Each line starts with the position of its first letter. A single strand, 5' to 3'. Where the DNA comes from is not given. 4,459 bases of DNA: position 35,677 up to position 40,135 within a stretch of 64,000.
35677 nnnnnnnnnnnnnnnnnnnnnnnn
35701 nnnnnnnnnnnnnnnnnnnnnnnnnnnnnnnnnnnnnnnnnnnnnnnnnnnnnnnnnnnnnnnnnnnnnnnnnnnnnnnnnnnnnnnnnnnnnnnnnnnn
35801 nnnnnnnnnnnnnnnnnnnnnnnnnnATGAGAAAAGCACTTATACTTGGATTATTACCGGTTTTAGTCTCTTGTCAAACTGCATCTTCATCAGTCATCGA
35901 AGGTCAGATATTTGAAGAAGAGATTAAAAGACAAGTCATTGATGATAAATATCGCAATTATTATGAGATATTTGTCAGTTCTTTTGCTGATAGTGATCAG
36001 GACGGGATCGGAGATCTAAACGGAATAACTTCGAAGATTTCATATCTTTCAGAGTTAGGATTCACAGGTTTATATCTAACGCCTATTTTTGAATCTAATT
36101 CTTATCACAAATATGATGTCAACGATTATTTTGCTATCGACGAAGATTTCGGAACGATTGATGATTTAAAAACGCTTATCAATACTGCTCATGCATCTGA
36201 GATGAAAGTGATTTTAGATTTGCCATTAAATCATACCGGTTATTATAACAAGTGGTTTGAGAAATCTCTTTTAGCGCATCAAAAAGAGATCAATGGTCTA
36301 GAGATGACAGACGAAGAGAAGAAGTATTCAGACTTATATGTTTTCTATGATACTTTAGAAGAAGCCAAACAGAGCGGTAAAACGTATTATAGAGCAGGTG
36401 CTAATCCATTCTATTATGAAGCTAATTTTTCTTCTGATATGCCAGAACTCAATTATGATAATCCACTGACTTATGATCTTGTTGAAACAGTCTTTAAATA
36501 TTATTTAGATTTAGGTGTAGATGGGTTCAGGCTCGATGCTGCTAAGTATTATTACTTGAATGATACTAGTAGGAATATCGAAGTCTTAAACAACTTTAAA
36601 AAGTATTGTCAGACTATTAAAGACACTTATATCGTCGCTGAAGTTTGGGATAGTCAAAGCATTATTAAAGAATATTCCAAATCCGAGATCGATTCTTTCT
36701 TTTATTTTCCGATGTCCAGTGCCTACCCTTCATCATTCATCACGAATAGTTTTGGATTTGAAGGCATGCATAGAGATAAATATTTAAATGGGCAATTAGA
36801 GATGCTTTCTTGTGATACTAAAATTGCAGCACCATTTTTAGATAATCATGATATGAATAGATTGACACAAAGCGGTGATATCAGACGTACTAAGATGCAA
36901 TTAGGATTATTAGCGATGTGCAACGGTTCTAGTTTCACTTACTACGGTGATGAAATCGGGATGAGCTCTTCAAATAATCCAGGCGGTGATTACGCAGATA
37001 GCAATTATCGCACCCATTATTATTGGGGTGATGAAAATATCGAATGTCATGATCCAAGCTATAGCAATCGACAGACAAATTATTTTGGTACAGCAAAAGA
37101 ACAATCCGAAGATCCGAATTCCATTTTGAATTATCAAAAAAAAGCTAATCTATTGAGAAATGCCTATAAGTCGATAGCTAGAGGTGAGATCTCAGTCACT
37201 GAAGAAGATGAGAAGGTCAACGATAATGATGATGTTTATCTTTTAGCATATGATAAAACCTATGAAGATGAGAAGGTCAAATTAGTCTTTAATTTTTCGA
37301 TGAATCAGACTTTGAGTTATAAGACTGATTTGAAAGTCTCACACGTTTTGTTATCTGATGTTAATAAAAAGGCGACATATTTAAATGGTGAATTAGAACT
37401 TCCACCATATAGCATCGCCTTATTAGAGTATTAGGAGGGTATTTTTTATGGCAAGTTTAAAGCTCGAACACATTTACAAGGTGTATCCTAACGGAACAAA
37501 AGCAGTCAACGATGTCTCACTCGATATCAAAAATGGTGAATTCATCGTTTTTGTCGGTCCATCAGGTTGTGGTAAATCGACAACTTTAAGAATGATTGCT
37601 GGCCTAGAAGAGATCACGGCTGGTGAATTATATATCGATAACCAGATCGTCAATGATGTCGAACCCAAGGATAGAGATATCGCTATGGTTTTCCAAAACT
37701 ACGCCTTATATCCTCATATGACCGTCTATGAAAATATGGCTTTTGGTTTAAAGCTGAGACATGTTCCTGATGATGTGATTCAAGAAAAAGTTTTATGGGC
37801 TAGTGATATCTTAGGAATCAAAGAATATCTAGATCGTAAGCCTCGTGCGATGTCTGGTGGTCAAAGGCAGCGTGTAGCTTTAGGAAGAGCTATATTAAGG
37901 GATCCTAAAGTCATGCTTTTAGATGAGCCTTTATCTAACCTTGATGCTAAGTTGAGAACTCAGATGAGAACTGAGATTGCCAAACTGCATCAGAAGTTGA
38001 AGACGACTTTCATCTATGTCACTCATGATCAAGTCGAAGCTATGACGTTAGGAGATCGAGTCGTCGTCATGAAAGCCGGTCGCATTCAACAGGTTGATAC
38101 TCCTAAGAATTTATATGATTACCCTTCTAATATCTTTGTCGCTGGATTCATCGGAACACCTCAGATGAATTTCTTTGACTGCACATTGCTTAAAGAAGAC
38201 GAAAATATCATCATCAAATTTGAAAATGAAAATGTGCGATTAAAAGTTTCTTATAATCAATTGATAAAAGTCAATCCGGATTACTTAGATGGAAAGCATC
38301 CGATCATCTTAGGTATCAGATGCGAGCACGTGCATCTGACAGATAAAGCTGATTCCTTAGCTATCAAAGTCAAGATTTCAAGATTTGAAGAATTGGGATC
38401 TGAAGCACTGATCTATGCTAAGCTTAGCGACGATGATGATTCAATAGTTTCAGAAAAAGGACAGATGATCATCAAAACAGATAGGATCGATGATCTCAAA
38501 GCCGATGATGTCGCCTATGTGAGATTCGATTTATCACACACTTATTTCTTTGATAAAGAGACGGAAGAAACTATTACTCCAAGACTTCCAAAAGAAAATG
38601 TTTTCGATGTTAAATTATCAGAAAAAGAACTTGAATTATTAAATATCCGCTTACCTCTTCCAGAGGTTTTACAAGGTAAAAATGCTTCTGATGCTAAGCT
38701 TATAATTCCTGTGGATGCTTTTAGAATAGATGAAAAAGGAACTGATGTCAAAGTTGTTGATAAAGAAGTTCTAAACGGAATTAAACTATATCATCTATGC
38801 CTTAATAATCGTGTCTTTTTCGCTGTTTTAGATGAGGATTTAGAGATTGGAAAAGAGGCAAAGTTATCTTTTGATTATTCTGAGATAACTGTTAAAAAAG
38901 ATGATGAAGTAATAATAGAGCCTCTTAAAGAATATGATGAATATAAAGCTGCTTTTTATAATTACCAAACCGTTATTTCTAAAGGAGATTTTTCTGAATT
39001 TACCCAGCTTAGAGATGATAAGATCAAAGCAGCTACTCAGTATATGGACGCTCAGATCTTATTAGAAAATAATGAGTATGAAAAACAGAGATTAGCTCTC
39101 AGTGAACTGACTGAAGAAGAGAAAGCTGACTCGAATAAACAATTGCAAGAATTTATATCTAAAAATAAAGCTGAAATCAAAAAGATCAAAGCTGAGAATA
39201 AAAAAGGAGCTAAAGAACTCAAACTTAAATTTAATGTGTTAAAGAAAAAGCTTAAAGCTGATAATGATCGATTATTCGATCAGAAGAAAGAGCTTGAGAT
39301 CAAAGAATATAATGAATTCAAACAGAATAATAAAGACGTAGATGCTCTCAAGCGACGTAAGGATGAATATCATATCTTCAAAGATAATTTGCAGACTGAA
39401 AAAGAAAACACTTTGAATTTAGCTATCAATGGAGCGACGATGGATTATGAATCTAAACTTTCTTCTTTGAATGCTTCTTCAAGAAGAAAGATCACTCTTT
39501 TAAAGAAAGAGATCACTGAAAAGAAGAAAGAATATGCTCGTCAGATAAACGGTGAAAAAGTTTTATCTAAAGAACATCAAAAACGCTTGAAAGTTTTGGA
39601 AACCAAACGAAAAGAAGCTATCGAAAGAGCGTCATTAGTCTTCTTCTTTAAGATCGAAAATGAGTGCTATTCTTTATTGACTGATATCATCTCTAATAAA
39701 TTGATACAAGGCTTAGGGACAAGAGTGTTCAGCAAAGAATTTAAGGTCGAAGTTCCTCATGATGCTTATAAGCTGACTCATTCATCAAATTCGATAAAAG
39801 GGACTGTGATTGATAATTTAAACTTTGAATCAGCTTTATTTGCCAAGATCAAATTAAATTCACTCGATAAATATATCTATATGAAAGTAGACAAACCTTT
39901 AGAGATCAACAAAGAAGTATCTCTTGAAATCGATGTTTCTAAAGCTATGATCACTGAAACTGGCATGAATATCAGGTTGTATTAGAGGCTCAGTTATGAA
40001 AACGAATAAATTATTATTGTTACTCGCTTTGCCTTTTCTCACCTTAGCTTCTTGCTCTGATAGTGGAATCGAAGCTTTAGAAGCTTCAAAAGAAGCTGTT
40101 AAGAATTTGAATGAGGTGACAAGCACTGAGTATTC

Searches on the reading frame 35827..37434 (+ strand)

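Call 43: search_protein_families(library=ncbifam, proteins=[window:35827-37434:+], max_evalue=1e-10)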
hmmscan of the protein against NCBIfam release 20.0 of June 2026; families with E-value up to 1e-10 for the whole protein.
window:35827-37434:+ (535 aa): 14 families
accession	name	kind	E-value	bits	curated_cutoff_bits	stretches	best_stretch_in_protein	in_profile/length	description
TIGR02456.1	treS_nterm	equivalog_domain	1e-58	199.2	678.35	1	45-266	8-229/539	maltose alpha-D-glucosyltransferase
NF041090.1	Cyc-maltodext_AglB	equivalog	7.2e-47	160.3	540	1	62-386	62-339/470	cyclomaltodextrinase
TIGR02403.1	trehalose_treC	equivalog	1.1e-46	159.7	799.05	1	45-383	7-367/544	alpha,alpha-phosphotrehalase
NF051899.1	BetGalacBglAAgro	equivalog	1.5e-42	145.8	900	1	46-251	9-211/537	beta-galactosidase BglA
NF008051.0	PRK10785.1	equivalog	7.6e-38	130.1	568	1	61-385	175-492/607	maltodextrin glucosidase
NF008183.0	PRK10933.1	subfamily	3.7e-32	111.7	535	1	45-239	13-202/551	alpha,alpha-phosphotrehalase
NF011083.0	PRK14510.1-2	equivalog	3.2e-22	77.9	1322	1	62-285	220-423/1186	bifunctional glycogen debranching protein GlgX/4-alpha-glucanotransferase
NF041321.1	Alpha-amyl_MalA_Halo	equivalog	1.7e-20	73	875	1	45-148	262-366/666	alpha-amylase MalA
NF006970.0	PRK09441.1-3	equivalog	5.5e-20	71.5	516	1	3-358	8-337/466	alpha-amylase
TIGR02402.1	trehalose_TreZ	equivalog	6.5e-16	57.7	538.8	1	46-138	98-187/545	malto-oligosyltrehalose trehalohydrolase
TIGR02401.1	trehalose_TreY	equivalog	8.8e-14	50.7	498.65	1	68-147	19-103/838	malto-oligosyltrehalose synthase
NF007051.0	PRK09505.1-1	equivalog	8.1e-12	43.9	864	0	62-139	236-328/686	alpha-amylase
NF007060.0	PRK09505.2-5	equivalog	2e-11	42.6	790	0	62-139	232-324/690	alpha-amylase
NF007059.0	PRK09505.2-4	equivalog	2.4e-11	42.7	865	0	62-140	226-319/683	alpha-amylase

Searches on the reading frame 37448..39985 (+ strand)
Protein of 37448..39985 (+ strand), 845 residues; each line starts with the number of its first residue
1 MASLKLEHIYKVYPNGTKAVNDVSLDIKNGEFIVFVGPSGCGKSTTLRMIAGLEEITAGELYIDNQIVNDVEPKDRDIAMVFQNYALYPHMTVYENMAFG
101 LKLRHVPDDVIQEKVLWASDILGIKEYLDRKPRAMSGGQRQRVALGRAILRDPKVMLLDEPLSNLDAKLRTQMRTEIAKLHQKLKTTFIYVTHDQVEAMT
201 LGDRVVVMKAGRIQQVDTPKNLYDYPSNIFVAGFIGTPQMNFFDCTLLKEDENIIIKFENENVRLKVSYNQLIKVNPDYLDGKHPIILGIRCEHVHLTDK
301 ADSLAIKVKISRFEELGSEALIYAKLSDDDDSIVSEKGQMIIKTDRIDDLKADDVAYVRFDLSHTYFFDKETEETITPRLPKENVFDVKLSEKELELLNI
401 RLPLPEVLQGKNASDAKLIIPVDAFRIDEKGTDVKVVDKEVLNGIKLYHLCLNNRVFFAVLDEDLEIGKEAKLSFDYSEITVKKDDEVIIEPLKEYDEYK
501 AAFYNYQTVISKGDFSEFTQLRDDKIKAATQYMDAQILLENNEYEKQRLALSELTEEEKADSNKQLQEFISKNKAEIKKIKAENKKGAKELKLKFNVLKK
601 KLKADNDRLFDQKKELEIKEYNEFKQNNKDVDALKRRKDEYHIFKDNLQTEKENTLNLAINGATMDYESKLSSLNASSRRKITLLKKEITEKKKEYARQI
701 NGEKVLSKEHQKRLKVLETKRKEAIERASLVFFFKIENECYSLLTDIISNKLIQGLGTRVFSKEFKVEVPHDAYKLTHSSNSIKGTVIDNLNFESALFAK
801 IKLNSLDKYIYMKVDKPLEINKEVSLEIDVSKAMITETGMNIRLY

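Call 43: search_protein_families(library=ncbifam, proteins=[window:37448-39985:+], max_evalue=1e-10)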
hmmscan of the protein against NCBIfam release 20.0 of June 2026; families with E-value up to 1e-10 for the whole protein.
window:37448-39985:+ (845 aa): 168 families (the best 25 are shown)
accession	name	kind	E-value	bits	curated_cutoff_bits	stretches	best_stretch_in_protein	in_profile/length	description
NF008653.0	PRK11650.1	subfamily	1.5e-139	465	432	1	1-376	1-355/357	sn-glycerol-3-phosphate ABC transporter ATP-binding protein UgpC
NF008233.0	PRK11000.1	equivalog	8.6e-124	413.1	568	1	1-340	1-332/369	maltose/maltodextrin ABC transporter ATP-binding protein MalK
NF006987.0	PRK09452.1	equivalog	3.9e-98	328.6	482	1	4-273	18-284/378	spermidine/putrescine ABC transporter ATP-binding protein PotA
NF040933.2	ABC_arch_GlcV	equivalog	7.2e-92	308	450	1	4-325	3-324/357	glucose ABC transporter ATP-binding protein GlcV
TIGR03265.1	PhnT2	equivalog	2.8e-91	306.4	457.7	1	3-335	4-321/353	putative 2-aminoethylphosphonate ABC transporter ATP-binding protein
NF043075.1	MMSYN1_0197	equivalog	2.7e-89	299.5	550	1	4-262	3-255/341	spermidine/putrescine ABC transporter ATP-binding protein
TIGR01187.1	potA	subfamily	4e-89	298.9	355.6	1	36-339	2-299/325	polyamine ABC transporter ATP-binding protein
NF008513.0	PRK11432.1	equivalog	1.7e-80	270.6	496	1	4-326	7-313/351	ferric ABC transporter ATP-binding protein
TIGR00968.1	3a0106s01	subfamily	9.6e-78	261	342.75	1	7-237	4-233/237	sulfate ABC transporter ATP-binding protein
NF040840.2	tungstate_WtpC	equivalog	4e-77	259.8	440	1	4-269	2-263/347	tungstate ABC transporter ATP-binding protein WtpC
NF008621.0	PRK11607.1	equivalog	6.8e-75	252.2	613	1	7-303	23-310/377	putrescine ABC transporter ATP-binding subunit PotG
TIGR03258.1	PhnT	equivalog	4.5e-74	249.6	499.15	1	4-238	9-243/359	2-aminoethylphosphonate ABC transport system ATP-binding subunit PhnT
TIGR01186.1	proV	subfamily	1.1e-71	241.9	326.6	1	16-239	5-234/363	betaine/proline/choline family ABC transporter ATP-binding protein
NF008105.0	PRK10851.1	equivalog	1.6e-71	240.9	502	1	3-237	2-239/362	sulfate/thiosulfate ABC transporter ATP-binding protein CysA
TIGR03415.1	ABC_choXWV_ATP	equivalog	5.3e-56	190.2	483.75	1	19-237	39-267/382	choline ABC transporter ATP-binding protein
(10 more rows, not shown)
